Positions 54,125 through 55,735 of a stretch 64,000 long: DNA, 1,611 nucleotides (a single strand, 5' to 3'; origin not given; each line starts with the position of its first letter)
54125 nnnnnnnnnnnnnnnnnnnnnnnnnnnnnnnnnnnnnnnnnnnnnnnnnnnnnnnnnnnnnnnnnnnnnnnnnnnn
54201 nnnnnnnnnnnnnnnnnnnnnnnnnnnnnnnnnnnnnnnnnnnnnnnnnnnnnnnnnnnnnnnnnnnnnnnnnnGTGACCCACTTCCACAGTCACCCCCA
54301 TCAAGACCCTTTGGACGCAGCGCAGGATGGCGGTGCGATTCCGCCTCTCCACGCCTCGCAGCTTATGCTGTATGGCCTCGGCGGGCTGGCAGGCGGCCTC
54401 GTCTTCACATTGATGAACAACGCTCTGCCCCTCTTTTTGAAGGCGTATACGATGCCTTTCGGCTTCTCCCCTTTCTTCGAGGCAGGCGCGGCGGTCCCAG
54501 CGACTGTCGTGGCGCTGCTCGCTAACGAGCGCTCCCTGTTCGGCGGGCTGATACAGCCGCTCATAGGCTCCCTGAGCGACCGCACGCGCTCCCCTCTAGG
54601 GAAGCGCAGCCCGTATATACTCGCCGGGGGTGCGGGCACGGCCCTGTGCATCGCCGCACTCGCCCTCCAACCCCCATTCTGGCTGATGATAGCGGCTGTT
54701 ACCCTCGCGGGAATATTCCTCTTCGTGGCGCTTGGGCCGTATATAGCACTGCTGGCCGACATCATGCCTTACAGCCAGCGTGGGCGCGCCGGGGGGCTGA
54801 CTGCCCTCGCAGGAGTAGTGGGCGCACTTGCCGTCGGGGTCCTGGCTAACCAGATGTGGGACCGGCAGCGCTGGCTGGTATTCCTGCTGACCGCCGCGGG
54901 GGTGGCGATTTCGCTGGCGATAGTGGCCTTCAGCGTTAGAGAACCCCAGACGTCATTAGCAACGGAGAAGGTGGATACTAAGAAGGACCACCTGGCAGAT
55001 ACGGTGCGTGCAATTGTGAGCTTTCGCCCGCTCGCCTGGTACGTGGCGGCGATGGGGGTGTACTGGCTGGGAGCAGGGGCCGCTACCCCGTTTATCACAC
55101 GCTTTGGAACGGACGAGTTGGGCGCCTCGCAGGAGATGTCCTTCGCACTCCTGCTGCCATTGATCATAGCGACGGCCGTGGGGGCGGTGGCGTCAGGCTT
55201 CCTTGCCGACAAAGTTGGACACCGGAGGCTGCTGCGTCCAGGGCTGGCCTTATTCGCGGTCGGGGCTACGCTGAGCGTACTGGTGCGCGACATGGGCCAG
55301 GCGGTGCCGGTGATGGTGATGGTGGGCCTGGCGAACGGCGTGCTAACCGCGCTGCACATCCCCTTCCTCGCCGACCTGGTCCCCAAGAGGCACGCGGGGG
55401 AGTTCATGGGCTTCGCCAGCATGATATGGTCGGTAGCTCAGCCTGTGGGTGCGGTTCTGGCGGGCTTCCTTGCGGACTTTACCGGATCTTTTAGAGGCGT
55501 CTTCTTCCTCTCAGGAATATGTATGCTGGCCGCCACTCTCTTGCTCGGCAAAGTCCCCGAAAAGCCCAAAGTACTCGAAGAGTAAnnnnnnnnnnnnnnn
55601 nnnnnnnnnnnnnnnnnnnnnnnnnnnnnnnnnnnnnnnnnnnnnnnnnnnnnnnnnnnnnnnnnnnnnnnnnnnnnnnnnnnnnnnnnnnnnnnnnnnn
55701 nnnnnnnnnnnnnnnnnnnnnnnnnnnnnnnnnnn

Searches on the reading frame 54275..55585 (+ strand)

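Call 69: search_protein_families(library=pfam, proteins=[window:54275-55585:+], max_evalue=0.00001)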
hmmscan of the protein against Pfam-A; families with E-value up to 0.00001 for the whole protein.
window:54275-55585:+ (436 aa): 6 families
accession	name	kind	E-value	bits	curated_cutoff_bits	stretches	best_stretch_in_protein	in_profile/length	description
PF07690.21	MFS_1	-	9.1e-34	117.3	33.4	2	280-432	25-179/347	Major Facilitator Superfamily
PF13347.12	MFS_2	-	5.3e-21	75.1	27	1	39-404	4-385/427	MFS/sugar transport protein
PF12832.13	MFS_1_like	-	1.8e-12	47.4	25.2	1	93-405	50-367/373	MFS_1 like family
PF00083.30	Sugar_tr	-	2.6e-12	46.8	22.3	1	289-431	48-195/452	Sugar (and other) transporter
PF03209.21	PUCC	-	1.9e-08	34.2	21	1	73-407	11-367/401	PUCC protein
PF06779.20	MFS_4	-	9.6e-06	25.6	26.3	1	98-423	44-362/364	Uncharacterised MFS-type transporter YbfB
